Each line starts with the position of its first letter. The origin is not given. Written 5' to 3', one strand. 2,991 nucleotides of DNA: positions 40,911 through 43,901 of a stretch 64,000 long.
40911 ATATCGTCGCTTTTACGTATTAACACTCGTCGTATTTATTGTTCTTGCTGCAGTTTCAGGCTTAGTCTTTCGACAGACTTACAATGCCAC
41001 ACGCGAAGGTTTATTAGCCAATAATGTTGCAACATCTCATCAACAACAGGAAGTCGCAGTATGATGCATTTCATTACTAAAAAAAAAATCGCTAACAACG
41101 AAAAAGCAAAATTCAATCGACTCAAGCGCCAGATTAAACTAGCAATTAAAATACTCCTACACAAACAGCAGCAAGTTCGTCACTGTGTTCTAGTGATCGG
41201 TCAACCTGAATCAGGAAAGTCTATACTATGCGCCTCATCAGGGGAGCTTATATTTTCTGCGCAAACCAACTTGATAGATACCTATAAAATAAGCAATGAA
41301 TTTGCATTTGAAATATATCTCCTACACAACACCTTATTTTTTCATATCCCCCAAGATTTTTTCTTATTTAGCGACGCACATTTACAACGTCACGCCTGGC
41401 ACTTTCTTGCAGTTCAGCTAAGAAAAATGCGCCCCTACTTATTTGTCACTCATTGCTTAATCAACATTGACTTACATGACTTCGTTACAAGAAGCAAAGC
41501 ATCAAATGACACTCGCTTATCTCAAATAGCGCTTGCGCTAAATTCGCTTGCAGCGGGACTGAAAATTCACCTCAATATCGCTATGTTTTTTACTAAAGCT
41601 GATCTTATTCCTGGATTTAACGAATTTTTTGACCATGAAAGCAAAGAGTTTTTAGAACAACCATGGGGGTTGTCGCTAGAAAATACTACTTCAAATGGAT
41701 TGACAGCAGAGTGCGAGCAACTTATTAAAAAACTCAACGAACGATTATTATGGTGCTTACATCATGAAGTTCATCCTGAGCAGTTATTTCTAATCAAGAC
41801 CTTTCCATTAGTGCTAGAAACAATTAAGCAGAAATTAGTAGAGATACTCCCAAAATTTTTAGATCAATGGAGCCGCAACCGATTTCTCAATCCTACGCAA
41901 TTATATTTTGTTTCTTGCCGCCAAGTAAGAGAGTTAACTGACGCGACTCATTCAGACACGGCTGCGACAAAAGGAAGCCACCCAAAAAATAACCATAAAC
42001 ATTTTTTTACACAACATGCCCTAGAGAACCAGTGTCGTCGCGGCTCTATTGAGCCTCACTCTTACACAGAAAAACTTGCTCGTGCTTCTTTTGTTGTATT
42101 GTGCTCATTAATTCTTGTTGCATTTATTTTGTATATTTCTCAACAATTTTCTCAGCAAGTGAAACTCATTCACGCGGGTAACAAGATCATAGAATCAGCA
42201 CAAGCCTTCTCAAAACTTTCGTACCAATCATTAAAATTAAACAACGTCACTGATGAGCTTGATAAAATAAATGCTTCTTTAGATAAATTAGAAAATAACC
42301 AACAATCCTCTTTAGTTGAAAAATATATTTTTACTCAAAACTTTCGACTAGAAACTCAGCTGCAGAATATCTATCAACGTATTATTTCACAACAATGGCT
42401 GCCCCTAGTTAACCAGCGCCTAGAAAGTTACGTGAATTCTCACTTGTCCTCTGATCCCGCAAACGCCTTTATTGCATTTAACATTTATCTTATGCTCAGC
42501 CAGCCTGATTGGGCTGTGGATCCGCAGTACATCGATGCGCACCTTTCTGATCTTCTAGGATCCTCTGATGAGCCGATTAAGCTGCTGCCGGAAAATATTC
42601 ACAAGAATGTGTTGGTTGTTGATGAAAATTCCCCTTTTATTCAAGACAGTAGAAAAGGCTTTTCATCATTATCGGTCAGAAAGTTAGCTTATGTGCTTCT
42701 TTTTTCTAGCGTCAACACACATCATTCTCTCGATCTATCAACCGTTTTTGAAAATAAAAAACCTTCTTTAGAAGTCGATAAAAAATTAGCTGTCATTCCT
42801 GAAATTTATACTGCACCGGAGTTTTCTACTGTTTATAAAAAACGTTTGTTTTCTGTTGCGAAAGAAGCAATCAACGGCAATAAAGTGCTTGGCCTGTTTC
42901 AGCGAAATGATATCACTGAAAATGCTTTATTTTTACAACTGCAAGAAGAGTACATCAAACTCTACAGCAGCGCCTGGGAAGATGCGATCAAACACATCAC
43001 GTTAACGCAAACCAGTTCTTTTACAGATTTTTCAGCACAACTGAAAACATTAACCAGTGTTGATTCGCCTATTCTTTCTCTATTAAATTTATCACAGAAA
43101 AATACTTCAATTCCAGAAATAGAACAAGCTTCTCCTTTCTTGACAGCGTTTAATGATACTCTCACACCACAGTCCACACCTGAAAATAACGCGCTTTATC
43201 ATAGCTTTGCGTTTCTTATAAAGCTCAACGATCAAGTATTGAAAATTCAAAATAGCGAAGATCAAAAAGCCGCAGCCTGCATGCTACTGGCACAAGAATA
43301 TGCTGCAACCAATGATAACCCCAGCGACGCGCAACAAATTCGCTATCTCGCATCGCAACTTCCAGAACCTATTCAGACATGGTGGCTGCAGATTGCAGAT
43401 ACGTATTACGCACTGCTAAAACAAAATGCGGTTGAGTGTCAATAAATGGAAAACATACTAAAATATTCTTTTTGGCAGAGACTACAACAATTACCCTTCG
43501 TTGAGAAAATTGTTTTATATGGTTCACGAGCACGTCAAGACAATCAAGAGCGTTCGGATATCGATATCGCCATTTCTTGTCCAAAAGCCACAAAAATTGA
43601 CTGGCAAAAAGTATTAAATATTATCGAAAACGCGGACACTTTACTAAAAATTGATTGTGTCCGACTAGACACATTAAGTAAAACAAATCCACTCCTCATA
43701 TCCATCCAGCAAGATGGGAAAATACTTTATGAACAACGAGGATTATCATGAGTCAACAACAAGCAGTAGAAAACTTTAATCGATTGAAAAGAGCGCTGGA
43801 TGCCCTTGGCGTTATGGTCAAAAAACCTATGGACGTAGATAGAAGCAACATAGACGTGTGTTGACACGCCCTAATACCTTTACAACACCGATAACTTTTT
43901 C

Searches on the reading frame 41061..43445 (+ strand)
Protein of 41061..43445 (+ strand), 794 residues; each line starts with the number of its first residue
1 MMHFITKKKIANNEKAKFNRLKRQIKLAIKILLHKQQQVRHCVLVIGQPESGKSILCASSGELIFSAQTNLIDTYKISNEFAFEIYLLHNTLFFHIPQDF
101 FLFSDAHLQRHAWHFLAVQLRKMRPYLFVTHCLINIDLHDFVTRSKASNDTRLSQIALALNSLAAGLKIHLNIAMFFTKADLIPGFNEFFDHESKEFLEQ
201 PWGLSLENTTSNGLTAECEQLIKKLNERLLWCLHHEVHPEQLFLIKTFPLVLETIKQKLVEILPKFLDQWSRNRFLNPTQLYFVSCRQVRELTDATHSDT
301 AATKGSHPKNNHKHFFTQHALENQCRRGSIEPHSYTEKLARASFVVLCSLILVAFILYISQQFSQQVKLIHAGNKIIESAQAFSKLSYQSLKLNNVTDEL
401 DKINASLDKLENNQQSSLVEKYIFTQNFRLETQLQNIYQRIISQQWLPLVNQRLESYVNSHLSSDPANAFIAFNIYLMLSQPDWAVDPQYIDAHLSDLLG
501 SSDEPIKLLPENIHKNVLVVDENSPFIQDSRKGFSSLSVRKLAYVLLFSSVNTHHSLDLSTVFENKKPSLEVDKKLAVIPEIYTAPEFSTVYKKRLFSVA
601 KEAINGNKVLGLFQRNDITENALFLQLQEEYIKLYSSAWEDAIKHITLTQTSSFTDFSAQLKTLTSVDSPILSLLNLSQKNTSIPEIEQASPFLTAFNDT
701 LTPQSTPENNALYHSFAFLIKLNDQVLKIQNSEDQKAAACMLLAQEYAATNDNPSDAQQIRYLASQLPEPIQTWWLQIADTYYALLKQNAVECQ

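Call 8: search_protein_families(library=ncbifam, proteins=[window:41061-43445:+])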
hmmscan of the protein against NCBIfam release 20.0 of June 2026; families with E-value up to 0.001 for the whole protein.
window:41061-43445:+ (794 aa): 2 families
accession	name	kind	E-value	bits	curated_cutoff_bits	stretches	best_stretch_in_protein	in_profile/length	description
TIGR03348.1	VI_IcmF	equivalog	1.7e-63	215.1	388.15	1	44-688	115-800/1168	type VI secretion system membrane subunit TssM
NF038226.1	IcmF_IVB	equivalog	1.2e-30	106.1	1000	1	30-788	16-739/973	type IVB secretion system protein IcmF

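Call 9: search_protein_families(library=pfam, proteins=[window:41061-43445:+])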
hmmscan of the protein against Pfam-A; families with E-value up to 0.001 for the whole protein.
window:41061-43445:+ (794 aa): 2 families
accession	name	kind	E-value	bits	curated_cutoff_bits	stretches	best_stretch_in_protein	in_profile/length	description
PF06761.17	IcmF-related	-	1.9e-29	103.6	27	1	400-683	4-308/308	Intracellular multiplication and human macrophage-killing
PF14331.11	IcmF-related_N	-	2.4e-26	93.1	25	1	109-321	4-227/259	IcmF-related N-terminal domain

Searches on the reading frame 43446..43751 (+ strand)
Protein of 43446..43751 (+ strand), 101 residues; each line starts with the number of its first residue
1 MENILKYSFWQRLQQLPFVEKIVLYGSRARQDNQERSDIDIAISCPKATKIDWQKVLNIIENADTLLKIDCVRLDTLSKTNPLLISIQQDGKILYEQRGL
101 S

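Call 8: search_protein_families(library=ncbifam, proteins=[window:43446-43751:+])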
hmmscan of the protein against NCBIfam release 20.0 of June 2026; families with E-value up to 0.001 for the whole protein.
window:43446-43751:+ (101 aa): 2 families
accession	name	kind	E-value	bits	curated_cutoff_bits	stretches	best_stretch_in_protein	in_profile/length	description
NF047752.1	MntA_antitoxin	equivalog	4.6e-12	45.8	60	1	15-97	3-83/106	type VII toxin-antitoxin system MntA family adenylyltransferase antitoxin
NF051895.1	anti_phage_HalB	equivalog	3e-05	23.7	190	1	22-41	2-21/211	anti-phage Hailong system nucleotidyltransferase HalB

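Call 9: search_protein_families(library=pfam, proteins=[window:43446-43751:+])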
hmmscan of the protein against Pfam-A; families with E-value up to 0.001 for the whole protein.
window:43446-43751:+ (101 aa): 2 families
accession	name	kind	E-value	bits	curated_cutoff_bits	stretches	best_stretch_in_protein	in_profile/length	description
PF18765.7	Polbeta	-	9.8e-14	51.7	26.9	1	13-97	7-90/93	Polymerase beta, Nucleotidyltransferase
PF01909.29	NTP_transf_2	-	3.2e-08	34.3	21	1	9-70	4-70/93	Nucleotidyltransferase domain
